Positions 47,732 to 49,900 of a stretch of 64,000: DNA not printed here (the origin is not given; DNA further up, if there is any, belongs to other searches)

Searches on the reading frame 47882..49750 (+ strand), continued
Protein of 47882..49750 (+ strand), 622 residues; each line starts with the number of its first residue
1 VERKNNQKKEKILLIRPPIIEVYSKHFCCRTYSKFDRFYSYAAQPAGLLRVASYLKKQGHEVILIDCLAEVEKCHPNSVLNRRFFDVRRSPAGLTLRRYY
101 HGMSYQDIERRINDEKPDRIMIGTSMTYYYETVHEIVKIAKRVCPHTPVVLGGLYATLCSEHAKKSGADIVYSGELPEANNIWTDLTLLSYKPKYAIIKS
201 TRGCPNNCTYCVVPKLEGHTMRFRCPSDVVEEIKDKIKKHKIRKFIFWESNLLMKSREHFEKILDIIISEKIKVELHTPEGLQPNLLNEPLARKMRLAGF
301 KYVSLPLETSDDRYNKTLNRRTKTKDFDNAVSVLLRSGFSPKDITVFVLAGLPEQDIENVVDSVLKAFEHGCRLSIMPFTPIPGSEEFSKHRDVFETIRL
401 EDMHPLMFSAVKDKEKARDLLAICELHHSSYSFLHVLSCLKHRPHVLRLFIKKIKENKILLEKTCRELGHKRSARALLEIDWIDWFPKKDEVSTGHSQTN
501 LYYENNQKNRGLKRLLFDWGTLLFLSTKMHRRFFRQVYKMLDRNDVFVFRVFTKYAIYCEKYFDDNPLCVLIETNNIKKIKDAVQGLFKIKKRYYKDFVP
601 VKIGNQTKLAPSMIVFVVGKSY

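Call 31: search_protein_families(library=ncbifam, proteins=[L014:9010-9948:+, L014:12383-13834:-, L014:13783-14244:-, L014:14245-15342:-, L009:12965-13168:-, L009:10333-11517:-, L010:12070-12453:-, L010:11814-12077:-, L010:4335-6164:+, L013:14167-16215:+], max_evalue=0.001)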
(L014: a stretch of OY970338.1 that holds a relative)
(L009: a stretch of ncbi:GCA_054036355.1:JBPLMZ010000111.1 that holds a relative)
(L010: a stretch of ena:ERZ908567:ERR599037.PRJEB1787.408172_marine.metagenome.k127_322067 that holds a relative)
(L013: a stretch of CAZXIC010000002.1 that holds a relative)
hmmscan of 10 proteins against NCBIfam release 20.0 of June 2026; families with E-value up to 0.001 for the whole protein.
L014:9010-9948:+ (312 aa): 24 families
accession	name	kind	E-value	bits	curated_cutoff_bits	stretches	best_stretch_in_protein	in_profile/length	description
TIGR03977.1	rSAM_pair_HxsC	equivalog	2.6e-23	82.3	267.9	1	35-284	27-290/292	His-Xaa-Ser system radical SAM maturase HxsC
NF038332.1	rSAM_rare_HxsC4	exception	1.2e-19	70.6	500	1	37-245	18-243/335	radical SAM protein HxsC4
NF050035.1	rSAM_WgK_link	exception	5.7e-12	45.3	650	1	37-180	13-161/367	radical SAM/SPASM peptide maturase WgkB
NF045646.2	rSAM_Se_TrsS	equivalog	5.7e-09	35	490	1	35-172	88-232/441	radical SAM (seleno)protein TrsS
TIGR04251.1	SCM_rSAM_ScmF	equivalog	1.5e-08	34.5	400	1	75-194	56-173/353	SynChlorMet cassette radical SAM/SPASM protein ScmF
NF045702.1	rSAM_GDGT_ether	equivalog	2.8e-08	32.9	450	1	33-132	86-196/486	tetraether lipid synthase Tes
TIGR04317.1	W_rSAM_matur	equivalog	1.2e-07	31.2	380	1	38-217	9-198/349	tungsten cofactor oxidoreductase radical SAM maturase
TIGR04053.2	TIGR04053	equivalog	1.4e-07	31.1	395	1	62-195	45-178/366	TIGR04053 family radical SAM/SPASM domain-containing protein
TIGR04054.1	rSAM_NirJ1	equivalog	1.7e-07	30.2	650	1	38-190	41-197/387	putative heme d1 biosynthesis radical SAM protein NirJ1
TIGR04055.1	rSAM_NirJ2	equivalog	3.3e-07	30.2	500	1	40-194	7-165/326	putative heme d1 biosynthesis radical SAM protein NirJ2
TIGR04250.1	SCM_rSAM_ScmE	equivalog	6.1e-07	28.7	400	1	38-190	8-165/358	SynChlorMet cassette radical SAM/SPASM protein ScmE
TIGR03470.1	HpnH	equivalog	1.6e-06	27.3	225.05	1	60-202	61-199/318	adenosyl-hopene transferase HpnH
TIGR02668.1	moaA_archaeal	equivalog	2.1e-06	27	325.25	1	38-231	15-216/303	GTP 3',8-cyclase MoaA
TIGR04545.1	rSAM_ahbD_hemeb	equivalog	2.3e-06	27.3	500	1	40-194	7-166/339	heme b synthase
TIGR04347.1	pseudo_SAM_Halo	equivalog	2.8e-06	26.8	525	1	43-196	48-205/390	TIGR04347 family pseudo-SAM/SPASM protein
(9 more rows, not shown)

L014:12383-13834:- (483 aa): 63 families (the best 25 are shown)
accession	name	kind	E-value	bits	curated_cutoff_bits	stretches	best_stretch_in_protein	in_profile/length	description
TIGR03978.1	rSAM_paired_1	equivalog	2.5e-135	451.8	370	1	34-475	5-449/466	His-Xaa-Ser system radical SAM maturase HxsB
NF047865.1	rSAM_PapB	equivalog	1.8e-43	149.1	340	1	111-453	6-327/330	PapB family radical SAM/SPASM ranthipeptide maturase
TIGR04064.1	rSAM_nif11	equivalog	8.7e-40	136.8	518.7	1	86-473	56-429/459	nif11-like peptide radical SAM maturase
TIGR04068.1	rSAM_ocin_clost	equivalog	1e-36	126.9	500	1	72-470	48-446/462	Cys-rich peptide radical SAM maturase CcpM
TIGR03906.1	quino_hemo_SAM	equivalog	2.6e-35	122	453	1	109-453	93-425/467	quinohemoprotein amine dehydrogenase maturation protein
TIGR03974.1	rSAM_six_Cys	equivalog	1.3e-34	119.9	425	1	75-469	67-441/451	thioether cross-link-forming SCIFF peptide maturase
NF040492.1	not_ScfB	exception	4.9e-33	114.7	855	1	105-475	95-446/450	ScfB-related radical SAM/SPASM orphan maturase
TIGR03942.1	sulfatase_rSAM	equivalog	1.7e-27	96.4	349.45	1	115-472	8-352/363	anaerobic sulfatase maturase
NF035951.1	rSAM_RumMC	equivalog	2.3e-27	95.9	720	1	68-254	72-261/510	RumMC family radical SAM sactipeptide maturase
NF041298.1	rSAM_mat_DynA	equivalog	1.4e-24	86.8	450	1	111-451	4-330/356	dynobactin maturation radical SAM/SPASM protein DynA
TIGR04163.1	rSAM_cobopep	equivalog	3.7e-23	82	375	1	112-469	68-411/428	peptide-modifying radical SAM enzyme CbpB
TIGR04280.1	geopep_mat_rSAM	hypoth_equivalog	1.7e-22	80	400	1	39-249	17-227/428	geopeptide radical SAM maturase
TIGR04083.1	rSAM_pep_methan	hypoth_equivalog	9.1e-22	77.4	300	1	112-475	4-341/376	TIGR04083 family peptide-modifying radical SAM enzyme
NF038107.1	rSAM_NF038107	equivalog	1.1e-20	73.8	600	1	45-257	21-238/444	Cys-every-fifth radical SAM/SPASM peptide maturase CefB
NF010321.0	PRK13758.1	equivalog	3e-20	72.7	441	1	108-476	5-361/370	anaerobic sulfatase-maturase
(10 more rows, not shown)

L014:13783-14244:- (153 aa): 2 families
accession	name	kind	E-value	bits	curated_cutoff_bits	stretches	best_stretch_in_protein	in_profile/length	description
TIGR03976.1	chp_LLNDYxLRE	equivalog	3.5e-14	52.9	50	1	18-97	5-85/90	His-Xaa-Ser system protein HxsD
NF038315.1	HxsD_rel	equivalog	0.00011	22.3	41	1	12-72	1-58/62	HxsD-like protein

L014:14245-15342:- (365 aa): 0 families

L009:12965-13168:- (67 aa): 1 family
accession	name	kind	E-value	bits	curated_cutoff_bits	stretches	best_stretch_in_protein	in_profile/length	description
NF038315.1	HxsD_rel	equivalog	4.1e-15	55.7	41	1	6-62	1-60/62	HxsD-like protein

L009:10333-11517:- (394 aa): 0 families

L010:12070-12453:- (127 aa): 0 families

L010:11814-12077:- (87 aa): 1 family
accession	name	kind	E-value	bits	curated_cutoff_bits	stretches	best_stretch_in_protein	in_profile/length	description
NF038315.1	HxsD_rel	equivalog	2.1e-09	37.5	41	1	13-78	1-62/62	HxsD-like protein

L010:4335-6164:+ (609 aa): 30 families (the best 25 are shown)
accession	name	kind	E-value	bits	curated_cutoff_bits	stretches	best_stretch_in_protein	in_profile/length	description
TIGR04317.1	W_rSAM_matur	equivalog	9.1e-12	44.7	380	1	312-519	2-199/349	tungsten cofactor oxidoreductase radical SAM maturase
TIGR02668.1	moaA_archaeal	equivalog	2.1e-11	43.4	325.25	1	311-392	7-88/303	GTP 3',8-cyclase MoaA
NF038283.1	viperin_w_prok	equivalog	4.2e-11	42.5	180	1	320-399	8-94/281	viperin family antiviral radical SAM protein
NF001199.0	PRK00164.2-1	equivalog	8.2e-11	41.6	231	1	310-397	8-96/308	GTP 3',8-cyclase MoaA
TIGR02109.1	PQQ_syn_pqqE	equivalog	4.4e-10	39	381.35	1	316-404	9-101/358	pyrroloquinoline quinone biosynthesis protein PqqE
TIGR02495.1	NrdG2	equivalog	3.3e-09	36.4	131.15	1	324-398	26-100/193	anaerobic ribonucleoside-triphosphate reductase activating protein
TIGR02666.1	moaA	equivalog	4.8e-09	35.6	284.05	1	311-387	7-86/336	GTP 3',8-cyclase MoaA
TIGR04055.1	rSAM_NirJ2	equivalog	2.9e-08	33.6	500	1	317-398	3-83/326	putative heme d1 biosynthesis radical SAM protein NirJ2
NF049973.1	radical_Rv1681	equivalog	1.4e-07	30.7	380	1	316-396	74-153/326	Rv1681 family radical SAM protein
NF047865.1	rSAM_PapB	equivalog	3.1e-07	30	340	1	312-379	1-73/330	PapB family radical SAM/SPASM ranthipeptide maturase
TIGR04167.1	rSAM_SeCys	equivalog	8.2e-07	28.5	300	1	310-396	4-89/303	arsenosugar biosynthesis radical SAM (seleno)protein ArsS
TIGR02826.1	RNR_activ_nrdG3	equivalog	2.2e-06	27.6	151.7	1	323-399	24-100/148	anaerobic ribonucleoside-triphosphate reductase activating protein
TIGR04546.1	rSAM_ahbC_deAc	equivalog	4.7e-06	25.6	650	1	314-398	39-123/390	12,18-didecarboxysiroheme deacetylase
TIGR04250.1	SCM_rSAM_ScmE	equivalog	6.7e-06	25.2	400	1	314-397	3-86/358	SynChlorMet cassette radical SAM/SPASM protein ScmE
TIGR03962.1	mycofact_rSAM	equivalog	8.8e-06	25.1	265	1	317-397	15-94/339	mycofactocin radical SAM maturase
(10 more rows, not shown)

L013:14167-16215:+ (682 aa): 83 families (the best 25 are shown)
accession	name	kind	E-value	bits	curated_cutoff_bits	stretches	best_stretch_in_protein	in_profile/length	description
NF038332.1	rSAM_rare_HxsC4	exception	9.8e-49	166.3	500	2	366-596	13-250/335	radical SAM protein HxsC4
NF052623.1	Npun_F2552_fam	equivalog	3.3e-45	154.8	500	1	3-297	2-288/314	Npun_F2552 family protein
TIGR03977.1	rSAM_pair_HxsC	equivalog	2e-35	122.1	267.9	1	374-592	32-255/292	His-Xaa-Ser system radical SAM maturase HxsC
TIGR04545.1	rSAM_ahbD_hemeb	equivalog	3.3e-25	89.2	500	1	373-556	6-189/339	heme b synthase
TIGR04051.1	rSAM_NirJ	equivalog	8.8e-23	80.8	515.45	1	373-578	8-214/354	heme d1 biosynthesis radical SAM protein NirJ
TIGR04055.1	rSAM_NirJ2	equivalog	1.9e-22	80.2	500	1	376-549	9-181/326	putative heme d1 biosynthesis radical SAM protein NirJ2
TIGR04053.2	TIGR04053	equivalog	1.1e-21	77.5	395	1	377-566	18-210/366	TIGR04053 family radical SAM/SPASM domain-containing protein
TIGR02109.1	PQQ_syn_pqqE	equivalog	9.5e-20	70.8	381.35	1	370-558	10-198/358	pyrroloquinoline quinone biosynthesis protein PqqE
TIGR02668.1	moaA_archaeal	equivalog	1.9e-19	69.8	325.25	1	366-552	9-196/303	GTP 3',8-cyclase MoaA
TIGR04466.1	rSAM_BlsE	equivalog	3e-19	69.7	400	1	375-540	11-173/327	cytosylglucuronate decarboxylase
TIGR04054.1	rSAM_NirJ1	equivalog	3e-19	68.9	650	1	376-535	45-203/387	putative heme d1 biosynthesis radical SAM protein NirJ1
TIGR04546.1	rSAM_ahbC_deAc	equivalog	3.1e-19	69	650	1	373-534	45-205/390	12,18-didecarboxysiroheme deacetylase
NF045574.1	sacti_mat_StsB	exception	7.3e-19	67.9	625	1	362-547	91-274/466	StsB family radical SAM/SPASM domain sactipeptide maturase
TIGR04347.1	pseudo_SAM_Halo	equivalog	1.7e-18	67.1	525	1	372-538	43-208/390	TIGR04347 family pseudo-SAM/SPASM protein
NF050035.1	rSAM_WgK_link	exception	5e-18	65.2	650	1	368-586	10-226/367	radical SAM/SPASM peptide maturase WgkB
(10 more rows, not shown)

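Call 32: search_protein_families(library=pfam, proteins=[L014:9010-9948:+, L014:12383-13834:-, L014:13783-14244:-, L014:14245-15342:-, L009:12965-13168:-, L009:10333-11517:-, L010:12070-12453:-, L010:11814-12077:-, L010:4335-6164:+, L013:14167-16215:+], max_evalue=0.01)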
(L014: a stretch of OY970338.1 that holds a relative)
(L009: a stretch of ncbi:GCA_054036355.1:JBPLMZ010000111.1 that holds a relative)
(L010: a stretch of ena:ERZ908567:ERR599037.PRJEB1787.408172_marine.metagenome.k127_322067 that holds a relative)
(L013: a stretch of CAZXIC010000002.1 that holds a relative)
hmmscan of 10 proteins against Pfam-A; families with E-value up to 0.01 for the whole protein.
L014:9010-9948:+ (312 aa): 1 family
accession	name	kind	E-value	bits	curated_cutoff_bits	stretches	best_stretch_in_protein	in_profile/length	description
PF04055.27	Radical_SAM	-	1.6e-13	51.6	29.5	1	38-173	2-146/166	Radical SAM superfamily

L014:12383-13834:- (483 aa): 2 families
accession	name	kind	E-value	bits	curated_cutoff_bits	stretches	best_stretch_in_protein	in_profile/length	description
PF04055.27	Radical_SAM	-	1.1e-19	71.6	29.5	1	112-262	1-147/166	Radical SAM superfamily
PF13353.11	Fer4_12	-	2.5e-10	41.2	22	1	106-241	3-133/137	4Fe-4S single cluster domain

L014:13783-14244:- (153 aa): 0 families

L014:14245-15342:- (365 aa): 2 families
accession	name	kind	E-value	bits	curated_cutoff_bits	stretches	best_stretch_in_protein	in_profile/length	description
PF01478.23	Peptidase_A24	-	0.0012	19.6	26.5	1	13-125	4-102/104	Type IV leader peptidase family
PF12326.13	EOS1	-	0.0027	18.1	23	1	201-351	43-161/163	N-glycosylation protein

L009:12965-13168:- (67 aa): 0 families

L009:10333-11517:- (394 aa): 0 families

L010:12070-12453:- (127 aa): 0 families

L010:11814-12077:- (87 aa): 0 families

L010:4335-6164:+ (609 aa): 3 families
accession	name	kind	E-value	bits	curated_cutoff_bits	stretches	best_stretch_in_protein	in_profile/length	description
PF04909.20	Amidohydro_2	-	1e-23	85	26.4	1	32-295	1-287/289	Amidohydrolase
PF04055.27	Radical_SAM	-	2.3e-11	44.6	29.5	1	318-430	1-101/166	Radical SAM superfamily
PF13353.11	Fer4_12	-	1.9e-06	28.7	22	1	323-386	14-76/137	4Fe-4S single cluster domain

L013:14167-16215:+ (682 aa): 10 families
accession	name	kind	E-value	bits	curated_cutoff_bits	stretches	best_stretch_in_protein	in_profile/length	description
PF04015.17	DUF362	-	3.7e-56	190.8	24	1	41-245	1-200/200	Domain of unknown function (DUF362)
PF04055.27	Radical_SAM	-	1.9e-23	83.9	29.5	1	373-528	3-165/166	Radical SAM superfamily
PF12837.12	Fer4_6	-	6.1e-08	32.7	25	2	307-328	2-23/24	4Fe-4S binding domain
PF12838.12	Fer4_7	-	1.9e-07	31.9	27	1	313-328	37-52/52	4Fe-4S dicluster domain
PF00037.32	Fer4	-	7.5e-07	29.2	21.1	2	307-329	1-23/24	4Fe-4S binding domain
PF12797.12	Fer4_2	-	8.6e-07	29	24.5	2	307-326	3-22/22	4Fe-4S binding domain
PF13187.11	Fer4_9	-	1.3e-05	25.5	27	1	313-357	1-52/52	4Fe-4S dicluster domain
PF13353.11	Fer4_12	-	0.00012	22.8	22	1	377-455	15-97/137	4Fe-4S single cluster domain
PF13237.11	Fer4_10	-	0.00012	22.3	25.5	1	308-352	3-52/53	4Fe-4S dicluster domain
PF14697.11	Fer4_21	-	0.0011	19.5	35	0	309-329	3-23/59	4Fe-4S dicluster domain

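Call 34: search_protein_families(library=ncbifam, proteins=[L008:9902-10210:-, L009:9972-10307:-, L010:10050-10352:-, L013:9689-9952:+, L014:11978-12379:-, L012:7709-8128:-, L013:7577-7999:+, L009:13165-13515:-, L009:11580-12968:-], max_evalue=0.01)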
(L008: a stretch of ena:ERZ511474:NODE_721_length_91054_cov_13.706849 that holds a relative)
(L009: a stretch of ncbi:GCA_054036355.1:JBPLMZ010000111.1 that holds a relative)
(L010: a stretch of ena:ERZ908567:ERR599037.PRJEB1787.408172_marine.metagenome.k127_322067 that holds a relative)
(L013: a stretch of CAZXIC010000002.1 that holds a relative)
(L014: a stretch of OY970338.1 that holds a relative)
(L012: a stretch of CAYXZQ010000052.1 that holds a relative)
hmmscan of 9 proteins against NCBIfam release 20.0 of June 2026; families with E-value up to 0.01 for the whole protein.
L008:9902-10210:- (102 aa): 3 families
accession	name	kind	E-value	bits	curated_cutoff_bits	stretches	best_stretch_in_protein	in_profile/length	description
NF038309.1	HisXaaSer_A3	equivalog_domain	5.7e-11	42.1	65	1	2-86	3-79/81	His-Xaa-Ser repeat protein HxsA3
NF038313.3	HisXaaSer_A4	exception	2.4e-05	25.1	55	1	1-99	2-88/93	His-Xaa-Ser repeat protein HxsA4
TIGR03979.1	His_Ser_Rich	equivalog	0.0045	17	121.65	1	62-98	42-75/190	His-Xaa-Ser repeat protein HxsA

L009:9972-10307:- (111 aa): 2 families
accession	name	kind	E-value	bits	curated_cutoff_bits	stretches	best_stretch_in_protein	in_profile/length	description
NF038309.1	HisXaaSer_A3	equivalog_domain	3.1e-06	26.9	65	1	4-33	3-32/81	His-Xaa-Ser repeat protein HxsA3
NF038313.3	HisXaaSer_A4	exception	0.0012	19.7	55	1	3-108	2-90/93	His-Xaa-Ser repeat protein HxsA4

L010:10050-10352:- (100 aa): 1 family
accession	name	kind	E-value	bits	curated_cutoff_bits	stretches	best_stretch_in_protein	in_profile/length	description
NF038309.1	HisXaaSer_A3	equivalog_domain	2.5e-06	27.2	65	1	2-90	1-79/81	His-Xaa-Ser repeat protein HxsA3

L013:9689-9952:+ (87 aa): 3 families
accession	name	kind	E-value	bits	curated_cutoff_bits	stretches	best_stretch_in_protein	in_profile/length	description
NF038309.1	HisXaaSer_A3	equivalog_domain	7.3e-10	38.5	65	1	6-78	2-72/81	His-Xaa-Ser repeat protein HxsA3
NF038313.3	HisXaaSer_A4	exception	4.7e-08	33.8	55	1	6-84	2-83/93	His-Xaa-Ser repeat protein HxsA4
TIGR03979.1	His_Ser_Rich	equivalog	0.0044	17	121.65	1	49-83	45-79/190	His-Xaa-Ser repeat protein HxsA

L014:11978-12379:- (133 aa): 1 family
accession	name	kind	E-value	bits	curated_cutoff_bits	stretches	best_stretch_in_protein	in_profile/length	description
NF038309.1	HisXaaSer_A3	equivalog_domain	0.00016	21.4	65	1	6-54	2-47/81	His-Xaa-Ser repeat protein HxsA3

L012:7709-8128:- (139 aa): 1 family
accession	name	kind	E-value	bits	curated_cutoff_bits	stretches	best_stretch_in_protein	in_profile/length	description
NF038309.1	HisXaaSer_A3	equivalog_domain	0.00064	19.5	65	1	12-60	2-47/81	His-Xaa-Ser repeat protein HxsA3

L013:7577-7999:+ (140 aa): 1 family
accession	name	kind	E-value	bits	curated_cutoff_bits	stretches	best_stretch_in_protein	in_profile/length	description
TIGR03976.1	chp_LLNDYxLRE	equivalog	1.3e-11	44.7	50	1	27-108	3-86/90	His-Xaa-Ser system protein HxsD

L009:13165-13515:- (116 aa): 2 families
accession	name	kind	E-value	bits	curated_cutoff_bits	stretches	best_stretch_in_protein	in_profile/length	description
TIGR03976.1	chp_LLNDYxLRE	equivalog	1.4e-12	47.8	50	1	8-89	4-87/90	His-Xaa-Ser system protein HxsD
NF038315.1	HxsD_rel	equivalog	0.0003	20.9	41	1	9-59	7-55/62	HxsD-like protein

L009:11580-12968:- (462 aa): 58 families (the best 25 are shown)
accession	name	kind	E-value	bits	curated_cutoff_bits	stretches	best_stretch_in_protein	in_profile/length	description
TIGR03978.1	rSAM_paired_1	equivalog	5.9e-133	444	370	1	6-459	3-466/466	His-Xaa-Ser system radical SAM maturase HxsB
NF047865.1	rSAM_PapB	equivalog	2e-35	122.6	340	1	84-417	7-323/330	PapB family radical SAM/SPASM ranthipeptide maturase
TIGR04064.1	rSAM_nif11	equivalog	1.5e-28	99.8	518.7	2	14-208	12-207/459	nif11-like peptide radical SAM maturase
NF040492.1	not_ScfB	exception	8.9e-27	94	855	1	48-440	67-443/450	ScfB-related radical SAM/SPASM orphan maturase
TIGR03942.1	sulfatase_rSAM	equivalog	1.3e-26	93.5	349.45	1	85-441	6-353/363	anaerobic sulfatase maturase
TIGR04068.1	rSAM_ocin_clost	equivalog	5.7e-26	91.4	500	1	83-445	87-453/462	Cys-rich peptide radical SAM maturase CcpM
TIGR03906.1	quino_hemo_SAM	equivalog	8.1e-26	90.7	453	1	83-445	97-447/467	quinohemoprotein amine dehydrogenase maturation protein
TIGR03974.1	rSAM_six_Cys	equivalog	5.3e-25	88.2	425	1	47-425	67-431/451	thioether cross-link-forming SCIFF peptide maturase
TIGR04083.1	rSAM_pep_methan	hypoth_equivalog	9.8e-24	83.9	300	1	84-444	4-342/376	TIGR04083 family peptide-modifying radical SAM enzyme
NF010321.0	PRK13758.1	equivalog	1.8e-21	76.7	441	1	81-446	6-363/370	anaerobic sulfatase-maturase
NF041298.1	rSAM_mat_DynA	equivalog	3.9e-20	72.1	450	1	83-416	4-327/356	dynobactin maturation radical SAM/SPASM protein DynA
NF035951.1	rSAM_RumMC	equivalog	1.1e-19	70.5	720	1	86-239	118-277/510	RumMC family radical SAM sactipeptide maturase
TIGR04261.1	rSAM_GlyRichRpt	subfamily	4e-19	68.9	310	1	87-432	4-347/363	cyclophane-forming radical SAM/SPASM peptide maturase GrrM/OscB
TIGR04163.1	rSAM_cobopep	equivalog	1.5e-18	66.8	375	1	66-443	53-417/428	peptide-modifying radical SAM enzyme CbpB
NF050038.1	rSAM_RiPP_GggB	equivalog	2.5e-16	59.7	650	1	84-354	46-304/398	streptosactin maturase GggB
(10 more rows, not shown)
